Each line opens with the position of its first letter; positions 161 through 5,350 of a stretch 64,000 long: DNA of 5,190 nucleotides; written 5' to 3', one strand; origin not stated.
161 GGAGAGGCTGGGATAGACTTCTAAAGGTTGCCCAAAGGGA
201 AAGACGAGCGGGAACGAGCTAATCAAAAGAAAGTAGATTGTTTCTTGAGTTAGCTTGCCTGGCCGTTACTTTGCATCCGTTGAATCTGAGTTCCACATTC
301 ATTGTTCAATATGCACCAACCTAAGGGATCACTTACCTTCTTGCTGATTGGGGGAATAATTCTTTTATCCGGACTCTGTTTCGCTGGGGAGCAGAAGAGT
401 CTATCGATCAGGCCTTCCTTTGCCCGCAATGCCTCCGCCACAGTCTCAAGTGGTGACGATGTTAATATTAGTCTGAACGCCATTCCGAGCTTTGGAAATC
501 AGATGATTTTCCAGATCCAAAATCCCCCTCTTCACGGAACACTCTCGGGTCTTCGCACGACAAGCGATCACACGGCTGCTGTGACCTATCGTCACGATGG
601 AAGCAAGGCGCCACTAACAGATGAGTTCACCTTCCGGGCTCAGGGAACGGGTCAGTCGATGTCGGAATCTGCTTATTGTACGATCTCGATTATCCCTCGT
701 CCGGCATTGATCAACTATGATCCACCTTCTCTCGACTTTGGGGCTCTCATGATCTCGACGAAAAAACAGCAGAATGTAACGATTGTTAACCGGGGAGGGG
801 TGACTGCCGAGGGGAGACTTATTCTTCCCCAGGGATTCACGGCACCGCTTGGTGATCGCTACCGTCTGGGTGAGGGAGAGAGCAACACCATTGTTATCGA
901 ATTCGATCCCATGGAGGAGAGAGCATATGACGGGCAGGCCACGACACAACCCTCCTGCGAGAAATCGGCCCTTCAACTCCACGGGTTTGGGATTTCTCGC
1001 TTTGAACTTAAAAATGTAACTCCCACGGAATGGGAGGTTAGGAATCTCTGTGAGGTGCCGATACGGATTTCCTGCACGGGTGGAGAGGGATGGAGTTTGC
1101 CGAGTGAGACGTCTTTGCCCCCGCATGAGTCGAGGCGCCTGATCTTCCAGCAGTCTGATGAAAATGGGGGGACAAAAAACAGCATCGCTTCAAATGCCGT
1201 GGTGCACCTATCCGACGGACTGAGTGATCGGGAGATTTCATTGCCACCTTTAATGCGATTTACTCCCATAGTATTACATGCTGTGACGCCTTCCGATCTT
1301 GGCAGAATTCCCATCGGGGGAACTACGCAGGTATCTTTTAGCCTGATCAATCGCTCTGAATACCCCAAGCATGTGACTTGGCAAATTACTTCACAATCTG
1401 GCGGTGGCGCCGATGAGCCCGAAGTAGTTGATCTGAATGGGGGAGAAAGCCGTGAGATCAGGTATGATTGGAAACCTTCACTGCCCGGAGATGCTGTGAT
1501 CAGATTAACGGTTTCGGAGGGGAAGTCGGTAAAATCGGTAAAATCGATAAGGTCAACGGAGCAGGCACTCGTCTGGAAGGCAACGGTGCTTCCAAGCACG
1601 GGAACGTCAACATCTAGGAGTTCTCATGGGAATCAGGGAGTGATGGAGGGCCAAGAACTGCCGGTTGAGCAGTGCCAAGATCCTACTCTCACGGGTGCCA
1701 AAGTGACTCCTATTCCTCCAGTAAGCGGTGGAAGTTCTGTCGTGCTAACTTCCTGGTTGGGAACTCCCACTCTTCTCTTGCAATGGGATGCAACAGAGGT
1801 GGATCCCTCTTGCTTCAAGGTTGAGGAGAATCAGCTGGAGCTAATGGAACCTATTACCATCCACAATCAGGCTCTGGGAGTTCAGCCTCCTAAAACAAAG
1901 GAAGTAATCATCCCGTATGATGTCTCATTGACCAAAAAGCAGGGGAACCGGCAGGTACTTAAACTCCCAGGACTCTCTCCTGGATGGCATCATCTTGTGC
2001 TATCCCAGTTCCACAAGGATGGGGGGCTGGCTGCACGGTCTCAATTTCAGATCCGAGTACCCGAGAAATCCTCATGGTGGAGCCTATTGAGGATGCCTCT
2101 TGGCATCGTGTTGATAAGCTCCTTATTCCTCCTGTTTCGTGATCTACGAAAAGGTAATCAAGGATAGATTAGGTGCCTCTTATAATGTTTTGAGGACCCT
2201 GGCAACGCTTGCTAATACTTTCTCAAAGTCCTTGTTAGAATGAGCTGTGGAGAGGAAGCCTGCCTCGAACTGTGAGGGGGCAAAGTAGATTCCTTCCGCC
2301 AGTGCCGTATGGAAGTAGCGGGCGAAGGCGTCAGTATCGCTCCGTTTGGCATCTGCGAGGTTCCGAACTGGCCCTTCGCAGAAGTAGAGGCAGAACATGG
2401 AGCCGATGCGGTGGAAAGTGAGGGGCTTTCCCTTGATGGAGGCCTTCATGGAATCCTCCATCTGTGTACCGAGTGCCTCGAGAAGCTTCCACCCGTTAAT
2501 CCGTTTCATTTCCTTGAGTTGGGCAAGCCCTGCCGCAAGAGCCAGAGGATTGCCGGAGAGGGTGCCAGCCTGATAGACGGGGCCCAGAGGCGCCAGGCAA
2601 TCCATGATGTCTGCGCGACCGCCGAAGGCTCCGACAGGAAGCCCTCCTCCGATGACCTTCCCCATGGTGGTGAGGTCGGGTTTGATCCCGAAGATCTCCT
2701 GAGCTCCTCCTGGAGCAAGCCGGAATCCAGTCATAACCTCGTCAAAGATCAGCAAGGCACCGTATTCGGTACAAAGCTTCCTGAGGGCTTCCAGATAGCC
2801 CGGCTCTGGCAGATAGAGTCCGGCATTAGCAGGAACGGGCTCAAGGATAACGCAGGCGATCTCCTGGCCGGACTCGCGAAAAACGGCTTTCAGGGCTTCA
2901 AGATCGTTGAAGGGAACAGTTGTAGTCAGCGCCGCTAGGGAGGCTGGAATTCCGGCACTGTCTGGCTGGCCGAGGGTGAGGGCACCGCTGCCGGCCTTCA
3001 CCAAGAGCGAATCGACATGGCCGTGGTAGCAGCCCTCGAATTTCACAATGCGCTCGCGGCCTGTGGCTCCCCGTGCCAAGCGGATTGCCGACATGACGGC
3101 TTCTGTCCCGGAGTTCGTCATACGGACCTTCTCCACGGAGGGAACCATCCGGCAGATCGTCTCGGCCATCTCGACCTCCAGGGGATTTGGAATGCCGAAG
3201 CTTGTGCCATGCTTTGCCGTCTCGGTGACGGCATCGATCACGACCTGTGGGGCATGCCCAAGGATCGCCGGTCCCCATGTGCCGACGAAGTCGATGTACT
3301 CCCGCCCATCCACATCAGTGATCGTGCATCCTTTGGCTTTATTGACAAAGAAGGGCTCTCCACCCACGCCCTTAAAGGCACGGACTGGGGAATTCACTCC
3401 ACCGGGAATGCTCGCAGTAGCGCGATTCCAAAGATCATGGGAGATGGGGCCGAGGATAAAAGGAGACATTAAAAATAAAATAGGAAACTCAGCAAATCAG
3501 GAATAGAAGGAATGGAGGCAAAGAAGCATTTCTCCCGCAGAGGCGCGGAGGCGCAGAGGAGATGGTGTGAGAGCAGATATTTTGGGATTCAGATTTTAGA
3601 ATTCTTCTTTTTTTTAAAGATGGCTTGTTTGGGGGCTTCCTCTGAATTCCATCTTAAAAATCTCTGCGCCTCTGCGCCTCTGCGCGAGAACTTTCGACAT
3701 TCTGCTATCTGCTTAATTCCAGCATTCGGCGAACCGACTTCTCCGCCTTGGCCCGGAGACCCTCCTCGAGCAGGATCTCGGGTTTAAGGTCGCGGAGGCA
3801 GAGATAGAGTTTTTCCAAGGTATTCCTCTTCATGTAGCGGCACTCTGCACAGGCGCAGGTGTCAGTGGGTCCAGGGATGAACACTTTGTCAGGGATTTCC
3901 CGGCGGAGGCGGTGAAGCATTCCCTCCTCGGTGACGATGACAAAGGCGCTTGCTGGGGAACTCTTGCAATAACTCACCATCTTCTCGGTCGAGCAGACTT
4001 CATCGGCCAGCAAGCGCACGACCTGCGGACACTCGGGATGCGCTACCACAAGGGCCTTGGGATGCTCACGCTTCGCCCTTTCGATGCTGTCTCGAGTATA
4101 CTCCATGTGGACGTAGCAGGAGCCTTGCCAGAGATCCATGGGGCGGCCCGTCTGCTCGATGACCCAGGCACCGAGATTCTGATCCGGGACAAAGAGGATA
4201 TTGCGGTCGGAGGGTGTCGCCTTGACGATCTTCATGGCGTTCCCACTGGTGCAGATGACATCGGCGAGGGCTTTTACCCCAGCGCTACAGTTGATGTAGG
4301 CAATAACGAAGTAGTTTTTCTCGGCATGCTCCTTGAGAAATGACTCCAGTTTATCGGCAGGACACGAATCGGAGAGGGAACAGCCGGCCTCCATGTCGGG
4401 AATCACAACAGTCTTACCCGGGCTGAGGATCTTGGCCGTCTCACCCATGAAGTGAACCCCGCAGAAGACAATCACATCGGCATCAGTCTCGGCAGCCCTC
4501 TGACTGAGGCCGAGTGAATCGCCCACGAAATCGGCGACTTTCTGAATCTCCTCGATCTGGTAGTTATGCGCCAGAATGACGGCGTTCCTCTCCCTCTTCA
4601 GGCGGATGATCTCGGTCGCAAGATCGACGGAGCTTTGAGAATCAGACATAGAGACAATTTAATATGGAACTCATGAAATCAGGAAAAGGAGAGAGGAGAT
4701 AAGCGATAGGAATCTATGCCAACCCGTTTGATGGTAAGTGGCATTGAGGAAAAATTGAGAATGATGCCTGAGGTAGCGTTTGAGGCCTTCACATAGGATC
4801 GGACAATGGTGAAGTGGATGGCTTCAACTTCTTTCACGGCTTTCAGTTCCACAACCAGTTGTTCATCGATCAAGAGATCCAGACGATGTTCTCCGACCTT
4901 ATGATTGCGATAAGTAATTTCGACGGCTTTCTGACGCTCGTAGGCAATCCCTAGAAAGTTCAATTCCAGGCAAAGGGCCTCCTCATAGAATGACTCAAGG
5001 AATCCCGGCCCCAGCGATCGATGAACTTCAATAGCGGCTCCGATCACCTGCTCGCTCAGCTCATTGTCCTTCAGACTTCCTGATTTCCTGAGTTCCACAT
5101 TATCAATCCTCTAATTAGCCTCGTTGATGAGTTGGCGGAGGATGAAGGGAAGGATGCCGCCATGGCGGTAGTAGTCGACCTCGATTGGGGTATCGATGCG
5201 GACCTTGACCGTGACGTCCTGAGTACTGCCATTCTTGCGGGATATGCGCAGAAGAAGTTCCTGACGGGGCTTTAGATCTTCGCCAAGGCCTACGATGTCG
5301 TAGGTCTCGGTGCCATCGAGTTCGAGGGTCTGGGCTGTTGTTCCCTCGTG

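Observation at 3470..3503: The TTCC........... arm sits at a fixed 9-12 nt upstream of several start codons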

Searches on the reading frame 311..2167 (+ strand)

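Call 21: search_protein_families(library=pfam, proteins=[window:311-2167:+])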
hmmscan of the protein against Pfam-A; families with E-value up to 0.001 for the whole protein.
window:311-2167:+ (618 aa): 2 families
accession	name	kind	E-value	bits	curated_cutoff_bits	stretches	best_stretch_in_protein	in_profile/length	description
PF22544.2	HYDIN_VesB_CFA65-like_Ig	-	2.3e-07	31.4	25.5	1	133-207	2-79/100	HYDIN/CFA65/VesB-like, Ig-like domain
PF22073.2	Cep192_D4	-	0.00089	19.9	35.5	0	134-227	4-111/112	Cep192 domain 4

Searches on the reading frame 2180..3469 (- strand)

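Call 21: search_protein_families(library=pfam, proteins=[window:2180-3469:-])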
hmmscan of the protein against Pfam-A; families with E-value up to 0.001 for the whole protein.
window:2180-3469:- (429 aa): 2 families
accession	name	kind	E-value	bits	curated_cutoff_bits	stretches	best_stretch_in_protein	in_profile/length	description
PF00202.27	Aminotran_3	-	2.1e-73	247.8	30.5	1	39-396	10-371/403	Aminotransferase class-III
PF00155.27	Aminotran_1_2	-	0.00031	20.5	19.7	1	187-321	127-269/361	Aminotransferase class I and II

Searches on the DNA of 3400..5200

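Call 80: search_rna_families(source=window, start=3400, end=5200, threshold=evalue, max_evalue=1)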
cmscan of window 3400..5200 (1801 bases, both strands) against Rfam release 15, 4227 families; matches with E-value up to 1: 5.
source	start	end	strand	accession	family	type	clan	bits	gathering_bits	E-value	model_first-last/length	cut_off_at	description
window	3528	3692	-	RF04210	MIR8643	Gene; miRNA;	-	32.8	135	0.00025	1-150/150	no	MIR8643 microRNA precursor family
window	3553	3645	+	RF00313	snoZ173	Gene; snRNA; snoRNA; CD-box;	-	26.1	70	0.051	1-107/107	no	Small nucleolar RNA Z173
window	3531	3689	+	RF04128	MIR8562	Gene; miRNA;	-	25.8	211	0.04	1-242/242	no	MIR8562 microRNA precursor family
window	3535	3685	+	RF00908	MIR529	Gene; miRNA;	-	18.9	75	0.4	1-131/131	no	MIR529 microRNA precursor family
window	4976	5061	-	RF00449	IRES_HIF1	Cis-reg; IRES;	-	14.8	110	0.39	69-151/279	no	HIF-1 alpha IRES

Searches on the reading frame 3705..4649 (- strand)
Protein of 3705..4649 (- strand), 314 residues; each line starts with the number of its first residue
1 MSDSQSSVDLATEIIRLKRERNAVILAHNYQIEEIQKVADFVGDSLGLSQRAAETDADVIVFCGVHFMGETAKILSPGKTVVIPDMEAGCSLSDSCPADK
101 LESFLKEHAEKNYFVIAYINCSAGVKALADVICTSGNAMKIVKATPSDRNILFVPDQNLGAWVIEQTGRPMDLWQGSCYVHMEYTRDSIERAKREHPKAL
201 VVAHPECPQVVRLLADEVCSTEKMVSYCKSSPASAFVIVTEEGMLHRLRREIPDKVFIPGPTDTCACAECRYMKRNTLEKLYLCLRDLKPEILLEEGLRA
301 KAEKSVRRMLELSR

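Call 21: search_protein_families(library=pfam, proteins=[window:3705-4649:-])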
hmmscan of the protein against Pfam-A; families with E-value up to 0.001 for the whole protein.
window:3705-4649:- (314 aa): 1 family
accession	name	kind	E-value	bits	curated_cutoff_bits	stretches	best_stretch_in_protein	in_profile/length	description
PF02445.21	NadA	-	9.9e-117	389.7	27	1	13-311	2-295/295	Quinolinate synthetase A protein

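Call 41: find_related_loci(query=window:3705-4649:-, collection=metagenome_contigs, flank=4000)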
Query window:3705-4649:- (314 aa) in metagenome_contigs; peptide patterns used: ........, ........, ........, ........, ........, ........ (x = any residue, [..] = any of these).
600 stretches matched a pattern (row limit reached: there are more); 598 encode a relative of the query (tblastn E <= 1e-3); the best 80 are kept; 80 distinct loci.
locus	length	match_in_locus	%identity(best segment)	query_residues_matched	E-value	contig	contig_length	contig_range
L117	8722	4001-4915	77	10-314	6e-164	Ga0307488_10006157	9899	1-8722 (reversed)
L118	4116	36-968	69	4-314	5e-156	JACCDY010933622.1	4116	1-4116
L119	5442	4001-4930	69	5-314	2e-152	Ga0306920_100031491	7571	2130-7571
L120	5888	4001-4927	68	1-309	6e-149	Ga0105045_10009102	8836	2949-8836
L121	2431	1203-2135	68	4-314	6e-158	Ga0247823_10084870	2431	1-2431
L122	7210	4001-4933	64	1-311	1e-142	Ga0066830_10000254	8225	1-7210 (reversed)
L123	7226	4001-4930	63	3-314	5e-138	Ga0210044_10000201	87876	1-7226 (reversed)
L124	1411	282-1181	65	13-314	2e-149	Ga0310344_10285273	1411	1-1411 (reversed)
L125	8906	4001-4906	64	10-313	3e-136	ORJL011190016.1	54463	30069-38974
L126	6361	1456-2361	64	10-313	3e-136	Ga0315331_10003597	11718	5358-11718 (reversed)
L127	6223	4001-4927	62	3-313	1e-135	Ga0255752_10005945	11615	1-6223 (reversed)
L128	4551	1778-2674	62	13-313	1e-136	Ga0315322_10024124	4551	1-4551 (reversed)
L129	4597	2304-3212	63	10-314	1e-135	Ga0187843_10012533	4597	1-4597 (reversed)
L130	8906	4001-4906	63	10-313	2e-133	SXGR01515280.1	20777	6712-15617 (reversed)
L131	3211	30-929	63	13-314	2e-136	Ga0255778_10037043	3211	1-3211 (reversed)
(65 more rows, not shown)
